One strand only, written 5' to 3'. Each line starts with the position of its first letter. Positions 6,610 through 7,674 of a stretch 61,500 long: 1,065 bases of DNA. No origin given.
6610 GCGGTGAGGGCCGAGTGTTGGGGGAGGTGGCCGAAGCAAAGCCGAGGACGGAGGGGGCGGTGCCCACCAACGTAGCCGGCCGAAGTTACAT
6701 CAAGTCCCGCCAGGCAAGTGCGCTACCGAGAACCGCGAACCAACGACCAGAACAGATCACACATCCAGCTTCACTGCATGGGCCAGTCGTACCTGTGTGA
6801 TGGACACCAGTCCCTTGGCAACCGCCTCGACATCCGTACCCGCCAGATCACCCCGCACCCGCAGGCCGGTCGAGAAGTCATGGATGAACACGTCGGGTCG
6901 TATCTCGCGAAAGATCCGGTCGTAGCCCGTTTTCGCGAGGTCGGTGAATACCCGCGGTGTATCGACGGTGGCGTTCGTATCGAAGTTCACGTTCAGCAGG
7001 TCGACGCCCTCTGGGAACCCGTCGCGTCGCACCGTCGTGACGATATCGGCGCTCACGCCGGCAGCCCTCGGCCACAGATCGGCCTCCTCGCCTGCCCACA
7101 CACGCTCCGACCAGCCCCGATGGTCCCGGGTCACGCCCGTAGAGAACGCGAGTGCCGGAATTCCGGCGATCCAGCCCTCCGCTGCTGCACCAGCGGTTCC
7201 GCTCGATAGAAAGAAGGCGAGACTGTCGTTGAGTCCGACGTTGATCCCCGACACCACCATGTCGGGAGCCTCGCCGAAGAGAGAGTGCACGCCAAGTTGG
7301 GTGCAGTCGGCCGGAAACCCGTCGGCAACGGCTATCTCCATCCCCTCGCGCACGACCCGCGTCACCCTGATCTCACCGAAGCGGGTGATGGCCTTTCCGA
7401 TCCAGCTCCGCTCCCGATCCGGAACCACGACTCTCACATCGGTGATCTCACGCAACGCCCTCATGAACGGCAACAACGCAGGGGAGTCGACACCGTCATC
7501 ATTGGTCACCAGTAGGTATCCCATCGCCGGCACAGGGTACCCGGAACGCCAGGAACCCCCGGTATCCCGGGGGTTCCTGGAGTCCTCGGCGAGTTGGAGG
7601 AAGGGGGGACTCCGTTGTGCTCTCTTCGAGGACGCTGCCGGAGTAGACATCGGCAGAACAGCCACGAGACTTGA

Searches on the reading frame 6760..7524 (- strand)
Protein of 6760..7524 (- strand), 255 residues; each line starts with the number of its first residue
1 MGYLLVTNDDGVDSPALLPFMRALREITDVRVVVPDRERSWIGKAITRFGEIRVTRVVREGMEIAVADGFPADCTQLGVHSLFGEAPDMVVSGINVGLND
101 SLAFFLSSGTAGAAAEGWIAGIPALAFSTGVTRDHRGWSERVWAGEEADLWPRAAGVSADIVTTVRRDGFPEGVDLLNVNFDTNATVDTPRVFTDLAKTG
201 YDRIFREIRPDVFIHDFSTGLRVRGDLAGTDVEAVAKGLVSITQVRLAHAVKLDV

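Call 12: find_homologous_proteins(query=window:6760-7524:-)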
Query window:6760-7524:- (255 aa): 7174 proteins with E <= 0.001 among 8000 candidates; the best 120 are listed.
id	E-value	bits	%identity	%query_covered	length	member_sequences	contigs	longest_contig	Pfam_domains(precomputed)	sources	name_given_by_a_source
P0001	2.5e-163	559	100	100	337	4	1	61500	PF01975.24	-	-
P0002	7.4e-147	505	90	99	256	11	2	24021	PF01975.24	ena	-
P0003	5.4e-145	499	88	98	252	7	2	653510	PF01975.24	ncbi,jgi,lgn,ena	-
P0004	8.0e-139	479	85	99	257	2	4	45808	PF01975.24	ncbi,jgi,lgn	jgi:5'-nucleotidase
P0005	1.6e-138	478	85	99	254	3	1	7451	PF01975.24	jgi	jgi:5'-nucleotidase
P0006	2.7e-137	474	83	100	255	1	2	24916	PF01975.24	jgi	jgi:5'-nucleotidase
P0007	2.6e-135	468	83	98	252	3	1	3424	PF01975.24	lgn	-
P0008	3.0e-132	458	79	100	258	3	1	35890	PF01975.24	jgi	jgi:5'-nucleotidase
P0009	9.1e-132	456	79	100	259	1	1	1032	PF01975.24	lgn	-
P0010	2.9e-130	451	79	99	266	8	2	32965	PF01975.24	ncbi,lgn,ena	-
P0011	1.8e-124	432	76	97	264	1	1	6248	PF01975.24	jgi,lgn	-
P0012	2.1e-124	432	75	100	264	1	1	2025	PF01975.24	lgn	-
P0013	2.9e-122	425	75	99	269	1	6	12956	PF01975.24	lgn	-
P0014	2.2e-121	422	74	99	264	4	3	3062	PF01975.24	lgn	-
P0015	2.4e-117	409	73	99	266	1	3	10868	PF01975.24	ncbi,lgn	-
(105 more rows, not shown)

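Call 17: find_related_loci(query=A1, collection=genome_contigs, flank=3000)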
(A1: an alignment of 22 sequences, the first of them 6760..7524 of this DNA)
Query A1 (255 aa) in genome_contigs; peptide patterns used: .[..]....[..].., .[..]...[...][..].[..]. (x = any residue, [..] = any of these).
46 stretches matched a pattern; 41 encode a relative of the query (tblastn E <= 1e-3); 41 distinct loci.
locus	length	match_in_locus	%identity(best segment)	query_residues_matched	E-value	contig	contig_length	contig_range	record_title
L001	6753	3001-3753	88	1-251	1e-148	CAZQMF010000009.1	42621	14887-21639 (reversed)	MAG TPA_asm: uncultured Acidimicrobiia bacterium isolate SRP214966_co3_409 genome assembly, contig: NODE_761_length_4262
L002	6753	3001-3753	88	1-251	6e-148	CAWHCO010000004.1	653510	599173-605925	MAG: uncultured bacterium isolate MFD02923.bin.2.53 genome assembly, contig: contig_19527, whole genome shotgun sequence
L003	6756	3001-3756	85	1-253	6e-143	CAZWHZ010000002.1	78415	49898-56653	MAG TPA_asm: uncultured Acidimicrobiia bacterium isolate SRP214966_co3_231 genome assembly, contig: NODE_145_length_7841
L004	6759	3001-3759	85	1-253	2e-142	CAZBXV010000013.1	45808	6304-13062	MAG TPA_asm: uncultured Acidimicrobiia bacterium isolate SRP214966_co1_475 genome assembly, contig: NODE_1034_length_458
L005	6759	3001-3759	73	1-253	5e-124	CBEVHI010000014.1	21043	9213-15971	MAG TPA_asm: uncultured bacterium isolate SRR13309659_concoct_16 genome assembly, contig: ERZ26778719.109, whole genome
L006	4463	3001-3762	72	1-254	2e-121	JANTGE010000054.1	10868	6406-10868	MAG: Acidimicrobiia bacterium isolate bin10049 c_000000006646, whole genome shotgun sequence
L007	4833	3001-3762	68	1-254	2e-116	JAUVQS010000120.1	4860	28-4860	MAG: Acidimicrobiia bacterium isolate CSMAG_694 CSMAG_694_k127_14445000_length_4860_cov_10.1925, whole genome shotgun se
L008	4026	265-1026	68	1-254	7e-116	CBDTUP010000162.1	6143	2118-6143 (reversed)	MAG TPA_asm: uncultured bacterium isolate ERR2431953_concoct_193 genome assembly, contig: ERZ23880187.16567, whole genom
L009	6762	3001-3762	67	1-254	6e-114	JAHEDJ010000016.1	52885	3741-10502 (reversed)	MAG: bacterium isolate Ww198 NODE_545_length_52885_cov_14.484800, whole genome shotgun sequence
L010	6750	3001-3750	66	1-250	1e-107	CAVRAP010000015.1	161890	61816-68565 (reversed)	MAG: uncultured Actinomycetota bacterium isolate MFD03551.bin.1.83 genome assembly, contig: contig_37416, whole genome s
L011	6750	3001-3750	66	1-250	5e-107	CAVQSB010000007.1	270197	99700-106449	MAG: uncultured Actinomycetota bacterium isolate MFD09964.bin.2.47 genome assembly, contig: contig_41533, whole genome s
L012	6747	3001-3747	63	1-249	7e-106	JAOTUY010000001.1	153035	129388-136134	MAG: Acidimicrobiia bacterium isolate 13_May_SF_Bin27 13_May_SF_Bin27_scaffold_34_c1, whole genome shotgun sequence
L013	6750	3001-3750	63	1-250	3e-105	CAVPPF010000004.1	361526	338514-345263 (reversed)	MAG: uncultured Actinomycetota bacterium isolate MFD09964.bin.1.235 genome assembly, contig: contig_6054, whole genome s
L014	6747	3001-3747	63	1-249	1e-104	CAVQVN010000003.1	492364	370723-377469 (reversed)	MAG: uncultured Actinomycetota bacterium isolate MFD09964.bin.1.364 genome assembly, contig: contig_21321, whole genome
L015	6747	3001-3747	62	1-249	2e-104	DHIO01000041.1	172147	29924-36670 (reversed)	MAG TPA_asm: Acidimicrobiia bacterium UBA4744 UBA4744_contig_440, whole genome shotgun sequence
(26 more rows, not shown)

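Call 29: find_encoding_contigs(protein=P0008, flank=2500, max_places=2)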
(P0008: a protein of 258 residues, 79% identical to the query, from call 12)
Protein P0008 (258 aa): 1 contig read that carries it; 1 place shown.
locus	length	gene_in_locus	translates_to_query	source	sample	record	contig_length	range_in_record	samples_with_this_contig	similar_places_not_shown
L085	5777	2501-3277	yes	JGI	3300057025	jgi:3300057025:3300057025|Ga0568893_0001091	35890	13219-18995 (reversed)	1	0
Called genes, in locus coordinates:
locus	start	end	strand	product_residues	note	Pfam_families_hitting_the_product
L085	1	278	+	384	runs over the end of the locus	PF00108:Thiolase_N, PF02803:Thiolase_C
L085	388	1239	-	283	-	PF00892:EamA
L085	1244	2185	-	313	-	PF00126:HTH_1, PF03466:LysR_substrate, PF12849:PBP_like_2 (weak)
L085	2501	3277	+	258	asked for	PF01975:SurE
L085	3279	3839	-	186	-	PF06559:DCD_N, PF22769:DCD, PF22569:DCD_C (weak)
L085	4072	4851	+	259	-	PF00378:ECH_1, PF16113:ECH_2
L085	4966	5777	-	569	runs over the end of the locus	-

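Call 30: find_encoding_contigs(protein=P0010, flank=2500, max_places=2)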
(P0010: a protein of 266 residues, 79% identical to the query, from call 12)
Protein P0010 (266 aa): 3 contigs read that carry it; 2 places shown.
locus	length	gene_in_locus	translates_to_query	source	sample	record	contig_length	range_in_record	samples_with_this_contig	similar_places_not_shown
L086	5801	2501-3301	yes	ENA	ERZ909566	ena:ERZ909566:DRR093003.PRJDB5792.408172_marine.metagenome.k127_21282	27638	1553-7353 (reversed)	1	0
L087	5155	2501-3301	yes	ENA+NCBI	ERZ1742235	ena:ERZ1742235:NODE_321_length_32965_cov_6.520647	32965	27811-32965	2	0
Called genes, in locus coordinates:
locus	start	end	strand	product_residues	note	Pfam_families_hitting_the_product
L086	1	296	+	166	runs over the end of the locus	-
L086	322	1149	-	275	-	PF00892:EamA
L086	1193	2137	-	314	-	PF00126:HTH_1, PF03466:LysR_substrate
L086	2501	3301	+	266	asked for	PF01975:SurE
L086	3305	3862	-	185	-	PF06559:DCD_N, PF22769:DCD, PF22569:DCD_C (weak), PF00692:dUTPase (weak)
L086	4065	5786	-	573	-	-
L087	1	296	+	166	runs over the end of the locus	-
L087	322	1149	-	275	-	PF00892:EamA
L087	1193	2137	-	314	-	PF00126:HTH_1, PF03466:LysR_substrate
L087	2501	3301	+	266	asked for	PF01975:SurE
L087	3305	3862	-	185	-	PF06559:DCD_N, PF22769:DCD, PF22569:DCD_C (weak), PF00692:dUTPase (weak)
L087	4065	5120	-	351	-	-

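Call 31: find_encoding_contigs(protein=P0011, flank=2500, max_places=2)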
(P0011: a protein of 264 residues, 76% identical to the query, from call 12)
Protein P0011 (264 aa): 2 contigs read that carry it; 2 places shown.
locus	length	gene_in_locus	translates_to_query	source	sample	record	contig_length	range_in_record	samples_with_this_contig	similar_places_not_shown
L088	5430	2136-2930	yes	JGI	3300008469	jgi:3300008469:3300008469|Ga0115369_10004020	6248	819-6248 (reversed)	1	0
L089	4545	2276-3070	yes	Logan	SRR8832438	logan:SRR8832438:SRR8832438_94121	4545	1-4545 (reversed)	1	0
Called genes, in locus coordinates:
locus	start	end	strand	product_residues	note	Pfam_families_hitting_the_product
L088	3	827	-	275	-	?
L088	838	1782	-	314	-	PF00126:HTH_1, PF03466:LysR_substrate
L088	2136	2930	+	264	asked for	PF01975:SurE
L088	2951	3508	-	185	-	PF06559:DCD_N, PF22769:DCD, PF22569:DCD_C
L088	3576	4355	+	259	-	PF00378:ECH_1, PF16113:ECH_2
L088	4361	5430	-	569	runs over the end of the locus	-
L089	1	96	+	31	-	?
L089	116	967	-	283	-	PF00892:EamA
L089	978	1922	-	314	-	PF00126:HTH_1, PF03466:LysR_substrate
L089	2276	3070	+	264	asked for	PF01975:SurE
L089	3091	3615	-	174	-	PF06559:DCD_N, PF22769:DCD, PF22569:DCD_C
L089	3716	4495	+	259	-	PF00378:ECH_1, PF16113:ECH_2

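Call 32: find_encoding_contigs(protein=P0013, flank=2500, max_places=2)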
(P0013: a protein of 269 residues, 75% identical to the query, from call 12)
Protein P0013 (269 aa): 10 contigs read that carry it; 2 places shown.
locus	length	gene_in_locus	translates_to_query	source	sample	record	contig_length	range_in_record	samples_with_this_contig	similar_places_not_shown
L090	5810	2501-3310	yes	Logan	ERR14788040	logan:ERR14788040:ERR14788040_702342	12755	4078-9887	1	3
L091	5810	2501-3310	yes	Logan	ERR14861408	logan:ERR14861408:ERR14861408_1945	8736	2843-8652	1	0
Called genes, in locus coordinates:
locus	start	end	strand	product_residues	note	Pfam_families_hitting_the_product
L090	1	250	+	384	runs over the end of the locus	PF00108:Thiolase_N, PF02803:Thiolase_C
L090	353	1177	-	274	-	PF00892:EamA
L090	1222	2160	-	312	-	PF00126:HTH_1, PF03466:LysR_substrate, PF12849:PBP_like_2 (faint), PF12727:PBP_like (faint)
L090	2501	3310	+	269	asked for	PF01975:SurE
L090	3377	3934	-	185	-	PF06559:DCD_N, PF22769:DCD, PF22569:DCD_C (weak)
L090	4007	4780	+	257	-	PF00378:ECH_1, PF16113:ECH_2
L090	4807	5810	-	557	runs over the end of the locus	-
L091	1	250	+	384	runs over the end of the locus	PF00108:Thiolase_N, PF02803:Thiolase_C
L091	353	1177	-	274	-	PF00892:EamA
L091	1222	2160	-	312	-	PF00126:HTH_1, PF03466:LysR_substrate, PF12849:PBP_like_2 (faint), PF12727:PBP_like (faint)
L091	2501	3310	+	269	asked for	PF01975:SurE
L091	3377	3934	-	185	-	PF06559:DCD_N, PF22769:DCD, PF22569:DCD_C (weak)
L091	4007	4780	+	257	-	PF00378:ECH_1, PF16113:ECH_2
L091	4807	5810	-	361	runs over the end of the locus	?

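Call 51: search_protein_families(library=ncbifam, proteins=[window:6760-7524:-], max_evalue=0.00001)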
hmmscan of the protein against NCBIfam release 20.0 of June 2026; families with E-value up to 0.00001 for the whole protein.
window:6760-7524:- (255 aa): 13 families
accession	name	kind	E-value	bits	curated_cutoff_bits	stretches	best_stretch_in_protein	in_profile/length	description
NF001491.0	PRK00346.2-1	equivalog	2.9e-48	164.4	290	1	4-253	5-253/266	5'/3'-nucleotidase SurE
TIGR00087.1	surE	equivalog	5.7e-48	163.5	135.1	1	4-247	3-249/252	5'/3'-nucleotidase SurE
NF001490.0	PRK00346.1-4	equivalog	1.7e-37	128.9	233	1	4-248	3-237/254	5'/3'-nucleotidase SurE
NF010544.0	PRK13934.1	equivalog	7.2e-37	126.9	325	1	4-245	3-237/266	stationary phase survival protein SurE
NF001492.0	PRK00346.2-2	equivalog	4.6e-34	117.8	271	1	4-246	6-240/261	5'/3'-nucleotidase SurE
NF001489.0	PRK00346.1-3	equivalog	9.3e-31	107.1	295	1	4-247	3-230/250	5'/3'-nucleotidase SurE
NF001494.0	PRK00346.2-4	equivalog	1.6e-28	99.9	313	1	3-187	3-177/259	5'/3'-nucleotidase SurE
NF001488.0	PRK00346.1-1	equivalog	1e-27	97.1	396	1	4-130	3-126/253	5'/3'-nucleotidase SurE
NF001493.0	PRK00346.2-3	equivalog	2.8e-27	96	230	1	4-144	7-148/269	5'/3'-nucleotidase SurE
NF010545.0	PRK13935.1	equivalog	4.2e-25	88.4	365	1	4-129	3-128/254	stationary phase survival protein SurE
NF010543.0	PRK13933.1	equivalog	2.4e-23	83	280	1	4-135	3-135/253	stationary phase survival protein SurE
NF010542.0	PRK13932.1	equivalog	2e-21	76.4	436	1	4-130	12-138/261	stationary phase survival protein SurE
NF010541.0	PRK13931.1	equivalog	1.2e-16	61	422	1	4-132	3-132/261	5'/3'-nucleotidase SurE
